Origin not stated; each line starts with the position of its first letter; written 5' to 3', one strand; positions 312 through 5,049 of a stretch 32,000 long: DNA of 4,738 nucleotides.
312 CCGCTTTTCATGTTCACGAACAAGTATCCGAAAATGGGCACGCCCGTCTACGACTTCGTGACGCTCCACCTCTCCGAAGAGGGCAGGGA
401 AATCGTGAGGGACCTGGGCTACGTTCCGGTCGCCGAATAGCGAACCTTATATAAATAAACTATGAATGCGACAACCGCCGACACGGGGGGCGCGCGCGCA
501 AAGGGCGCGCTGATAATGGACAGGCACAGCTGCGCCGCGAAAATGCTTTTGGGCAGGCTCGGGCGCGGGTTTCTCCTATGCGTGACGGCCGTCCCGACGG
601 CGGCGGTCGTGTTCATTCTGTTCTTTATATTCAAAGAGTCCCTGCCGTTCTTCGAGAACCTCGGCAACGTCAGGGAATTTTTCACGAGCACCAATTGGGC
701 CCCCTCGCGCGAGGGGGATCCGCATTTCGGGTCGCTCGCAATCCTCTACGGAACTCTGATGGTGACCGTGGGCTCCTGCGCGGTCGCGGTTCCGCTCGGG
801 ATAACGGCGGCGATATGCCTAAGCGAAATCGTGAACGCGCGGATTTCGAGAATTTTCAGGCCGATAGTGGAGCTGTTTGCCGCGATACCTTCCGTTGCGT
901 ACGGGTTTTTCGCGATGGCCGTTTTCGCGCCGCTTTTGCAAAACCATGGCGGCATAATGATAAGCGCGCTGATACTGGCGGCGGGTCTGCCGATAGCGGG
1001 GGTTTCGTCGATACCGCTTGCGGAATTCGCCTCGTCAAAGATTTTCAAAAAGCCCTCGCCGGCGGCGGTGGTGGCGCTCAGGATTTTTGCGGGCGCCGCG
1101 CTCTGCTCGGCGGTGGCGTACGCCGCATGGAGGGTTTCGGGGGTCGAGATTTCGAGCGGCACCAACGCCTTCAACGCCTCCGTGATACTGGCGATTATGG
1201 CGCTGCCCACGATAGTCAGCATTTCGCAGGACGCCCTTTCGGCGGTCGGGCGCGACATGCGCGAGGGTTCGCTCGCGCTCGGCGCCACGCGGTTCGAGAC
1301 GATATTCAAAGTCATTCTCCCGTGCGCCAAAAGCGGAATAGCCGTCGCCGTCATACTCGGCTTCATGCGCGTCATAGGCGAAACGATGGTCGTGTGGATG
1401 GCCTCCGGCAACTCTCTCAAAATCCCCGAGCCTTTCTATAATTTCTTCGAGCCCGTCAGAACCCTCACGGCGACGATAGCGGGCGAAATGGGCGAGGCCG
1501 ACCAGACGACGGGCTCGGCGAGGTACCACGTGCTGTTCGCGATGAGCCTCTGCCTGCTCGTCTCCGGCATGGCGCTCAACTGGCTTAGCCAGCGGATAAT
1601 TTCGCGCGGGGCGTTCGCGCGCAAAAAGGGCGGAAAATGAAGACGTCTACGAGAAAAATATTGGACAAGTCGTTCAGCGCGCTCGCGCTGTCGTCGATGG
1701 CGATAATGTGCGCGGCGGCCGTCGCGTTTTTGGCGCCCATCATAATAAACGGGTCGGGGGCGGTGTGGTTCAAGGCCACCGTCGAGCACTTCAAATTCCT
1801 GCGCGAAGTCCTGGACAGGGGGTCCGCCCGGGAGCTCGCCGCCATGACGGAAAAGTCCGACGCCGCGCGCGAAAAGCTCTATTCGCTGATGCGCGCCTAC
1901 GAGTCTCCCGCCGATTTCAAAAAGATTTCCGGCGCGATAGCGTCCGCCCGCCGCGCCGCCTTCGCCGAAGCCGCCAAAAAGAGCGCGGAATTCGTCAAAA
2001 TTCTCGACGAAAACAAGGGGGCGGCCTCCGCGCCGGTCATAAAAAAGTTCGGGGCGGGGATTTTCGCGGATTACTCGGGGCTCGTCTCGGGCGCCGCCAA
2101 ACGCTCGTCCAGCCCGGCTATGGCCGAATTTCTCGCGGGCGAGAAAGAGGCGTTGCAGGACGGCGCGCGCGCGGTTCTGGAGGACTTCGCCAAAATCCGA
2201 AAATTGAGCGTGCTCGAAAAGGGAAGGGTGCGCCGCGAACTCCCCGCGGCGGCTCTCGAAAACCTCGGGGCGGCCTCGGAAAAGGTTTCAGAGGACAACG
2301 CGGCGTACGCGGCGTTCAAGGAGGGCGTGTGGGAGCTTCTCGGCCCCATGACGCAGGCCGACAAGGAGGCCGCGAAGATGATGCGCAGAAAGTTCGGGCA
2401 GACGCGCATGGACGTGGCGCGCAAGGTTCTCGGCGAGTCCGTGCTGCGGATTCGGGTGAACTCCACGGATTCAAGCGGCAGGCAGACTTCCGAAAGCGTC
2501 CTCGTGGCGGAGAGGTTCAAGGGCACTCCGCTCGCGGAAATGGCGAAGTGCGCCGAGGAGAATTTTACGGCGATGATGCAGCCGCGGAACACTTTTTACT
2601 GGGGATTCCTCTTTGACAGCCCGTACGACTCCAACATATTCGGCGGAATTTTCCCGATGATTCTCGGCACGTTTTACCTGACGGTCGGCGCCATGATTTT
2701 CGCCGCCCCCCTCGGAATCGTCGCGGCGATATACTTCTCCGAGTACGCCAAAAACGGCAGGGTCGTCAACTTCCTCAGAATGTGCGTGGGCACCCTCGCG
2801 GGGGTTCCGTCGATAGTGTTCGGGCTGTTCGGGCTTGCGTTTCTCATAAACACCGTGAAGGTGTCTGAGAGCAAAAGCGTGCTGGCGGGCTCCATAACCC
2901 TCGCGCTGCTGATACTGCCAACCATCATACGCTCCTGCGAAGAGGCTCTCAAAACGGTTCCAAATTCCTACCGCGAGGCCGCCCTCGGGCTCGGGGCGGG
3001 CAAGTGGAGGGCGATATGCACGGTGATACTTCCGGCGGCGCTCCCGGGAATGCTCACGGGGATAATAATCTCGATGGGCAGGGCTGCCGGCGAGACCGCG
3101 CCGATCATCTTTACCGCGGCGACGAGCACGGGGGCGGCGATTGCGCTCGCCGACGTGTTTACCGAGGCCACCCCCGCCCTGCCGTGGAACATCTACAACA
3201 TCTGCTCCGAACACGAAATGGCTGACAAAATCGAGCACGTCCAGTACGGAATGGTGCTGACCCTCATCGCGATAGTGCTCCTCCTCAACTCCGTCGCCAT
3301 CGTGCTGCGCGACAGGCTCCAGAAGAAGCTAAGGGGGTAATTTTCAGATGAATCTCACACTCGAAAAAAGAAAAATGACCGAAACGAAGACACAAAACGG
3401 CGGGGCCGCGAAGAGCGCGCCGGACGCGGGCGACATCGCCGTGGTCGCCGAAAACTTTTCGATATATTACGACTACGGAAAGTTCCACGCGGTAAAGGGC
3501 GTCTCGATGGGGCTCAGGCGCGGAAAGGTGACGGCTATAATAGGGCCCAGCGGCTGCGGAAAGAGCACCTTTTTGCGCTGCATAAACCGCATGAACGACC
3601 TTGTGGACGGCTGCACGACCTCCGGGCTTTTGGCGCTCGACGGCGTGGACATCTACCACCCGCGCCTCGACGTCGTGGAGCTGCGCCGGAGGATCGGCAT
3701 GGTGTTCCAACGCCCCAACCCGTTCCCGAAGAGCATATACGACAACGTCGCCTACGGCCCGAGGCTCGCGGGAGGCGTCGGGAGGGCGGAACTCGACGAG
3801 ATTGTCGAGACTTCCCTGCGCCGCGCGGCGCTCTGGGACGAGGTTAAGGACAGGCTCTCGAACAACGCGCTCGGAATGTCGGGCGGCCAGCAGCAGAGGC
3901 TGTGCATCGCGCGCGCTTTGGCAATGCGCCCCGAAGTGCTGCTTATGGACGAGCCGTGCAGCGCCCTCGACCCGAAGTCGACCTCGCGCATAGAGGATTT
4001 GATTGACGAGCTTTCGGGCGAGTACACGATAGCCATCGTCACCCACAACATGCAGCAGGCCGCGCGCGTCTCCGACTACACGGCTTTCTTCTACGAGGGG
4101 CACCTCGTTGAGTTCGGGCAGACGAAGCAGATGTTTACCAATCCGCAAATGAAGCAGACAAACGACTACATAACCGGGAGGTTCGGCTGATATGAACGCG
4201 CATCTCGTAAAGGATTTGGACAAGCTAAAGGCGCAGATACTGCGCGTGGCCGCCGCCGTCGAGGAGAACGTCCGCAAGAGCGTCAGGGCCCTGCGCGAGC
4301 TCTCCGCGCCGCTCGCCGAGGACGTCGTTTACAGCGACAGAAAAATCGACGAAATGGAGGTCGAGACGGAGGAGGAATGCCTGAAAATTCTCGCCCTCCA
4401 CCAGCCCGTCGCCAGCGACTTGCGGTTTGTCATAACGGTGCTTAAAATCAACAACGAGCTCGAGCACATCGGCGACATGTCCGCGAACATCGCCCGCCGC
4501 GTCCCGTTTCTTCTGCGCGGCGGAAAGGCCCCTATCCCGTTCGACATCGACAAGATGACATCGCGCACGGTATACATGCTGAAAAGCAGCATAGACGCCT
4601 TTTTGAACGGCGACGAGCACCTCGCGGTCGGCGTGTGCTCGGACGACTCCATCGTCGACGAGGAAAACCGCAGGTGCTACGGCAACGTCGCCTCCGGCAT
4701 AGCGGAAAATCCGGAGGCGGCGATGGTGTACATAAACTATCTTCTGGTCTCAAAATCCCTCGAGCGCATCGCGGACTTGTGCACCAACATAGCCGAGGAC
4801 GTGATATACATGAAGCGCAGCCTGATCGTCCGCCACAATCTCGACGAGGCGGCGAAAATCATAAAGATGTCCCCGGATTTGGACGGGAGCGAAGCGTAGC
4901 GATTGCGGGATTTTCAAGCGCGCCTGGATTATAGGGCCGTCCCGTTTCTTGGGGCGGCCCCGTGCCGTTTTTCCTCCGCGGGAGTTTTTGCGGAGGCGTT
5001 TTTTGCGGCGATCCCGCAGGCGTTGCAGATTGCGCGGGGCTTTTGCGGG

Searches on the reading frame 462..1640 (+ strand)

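Call 6: search_protein_families(library=pfam, proteins=[window:462-1640:+], max_evalue=0.001)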
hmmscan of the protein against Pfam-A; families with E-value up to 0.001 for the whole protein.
window:462-1640:+ (392 aa): 1 family
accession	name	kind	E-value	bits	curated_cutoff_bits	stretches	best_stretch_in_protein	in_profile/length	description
PF00528.27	BPD_transp_1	-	1.3e-15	58.1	26.4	1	109-377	1-180/184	Binding-protein-dependent transport system inner membrane component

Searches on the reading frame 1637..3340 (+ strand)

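Call 6: search_protein_families(library=pfam, proteins=[window:1637-3340:+], max_evalue=0.001)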
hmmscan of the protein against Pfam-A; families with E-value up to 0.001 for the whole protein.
window:1637-3340:+ (567 aa): 1 family
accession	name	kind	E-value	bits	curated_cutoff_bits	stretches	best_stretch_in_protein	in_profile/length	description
PF00528.27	BPD_transp_1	-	1.3e-24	87.4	26.4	1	358-566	3-183/184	Binding-protein-dependent transport system inner membrane component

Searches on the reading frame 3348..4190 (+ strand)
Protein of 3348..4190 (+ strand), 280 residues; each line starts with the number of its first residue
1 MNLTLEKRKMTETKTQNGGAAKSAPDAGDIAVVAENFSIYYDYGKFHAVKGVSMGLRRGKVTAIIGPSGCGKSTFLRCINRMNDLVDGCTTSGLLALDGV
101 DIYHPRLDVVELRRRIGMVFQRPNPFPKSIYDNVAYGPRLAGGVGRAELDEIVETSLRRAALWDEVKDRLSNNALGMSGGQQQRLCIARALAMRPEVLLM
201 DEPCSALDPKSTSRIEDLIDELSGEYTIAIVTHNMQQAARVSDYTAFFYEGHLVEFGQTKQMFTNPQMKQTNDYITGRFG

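Call 6: search_protein_families(library=pfam, proteins=[window:3348-4190:+], max_evalue=0.001)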
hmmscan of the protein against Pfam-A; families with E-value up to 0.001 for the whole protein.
window:3348-4190:+ (280 aa): 7 families
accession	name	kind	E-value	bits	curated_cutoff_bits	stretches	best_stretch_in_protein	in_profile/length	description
PF00005.33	ABC_tran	-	3.7e-31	109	25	1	50-204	2-136/137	ABC transporter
PF13304.12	AAA_21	-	1.3e-11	45.6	27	2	165-234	226-299/304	AAA domain, putative AbiEii toxin, Type IV TA system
PF02463.25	SMC_N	-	1.5e-07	31.5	40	0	177-244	137-208/220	RecF/RecN/SMC N terminal domain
PF13555.12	AAA_29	-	0.00029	20.9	27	1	42-76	8-39/61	P-loop containing region of AAA domain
PF09818.15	ABC_ATPase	-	0.00049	19.6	23.2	0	49-81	72-101/283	P-loop domain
PF13476.12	AAA_23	-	0.00053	21.1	27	1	59-80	19-40/201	AAA domain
PF13401.12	AAA_22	-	0.00085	20.1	27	0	59-135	5-65/130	AAA domain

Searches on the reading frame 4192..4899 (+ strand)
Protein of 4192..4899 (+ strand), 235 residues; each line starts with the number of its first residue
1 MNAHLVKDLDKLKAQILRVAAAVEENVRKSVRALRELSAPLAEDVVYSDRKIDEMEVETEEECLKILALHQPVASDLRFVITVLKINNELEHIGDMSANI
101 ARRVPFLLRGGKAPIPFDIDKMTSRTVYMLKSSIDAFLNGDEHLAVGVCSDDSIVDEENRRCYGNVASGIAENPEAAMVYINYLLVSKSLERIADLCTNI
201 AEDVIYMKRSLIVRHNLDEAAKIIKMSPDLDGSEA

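Call 6: search_protein_families(library=pfam, proteins=[window:4192-4899:+], max_evalue=0.001)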
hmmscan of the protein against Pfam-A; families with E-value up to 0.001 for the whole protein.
window:4192-4899:+ (235 aa): 1 family
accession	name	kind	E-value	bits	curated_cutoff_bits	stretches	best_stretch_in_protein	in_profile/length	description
PF01895.24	PhoU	-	4.5e-40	136.4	23.5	2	16-104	1-89/89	PhoU domain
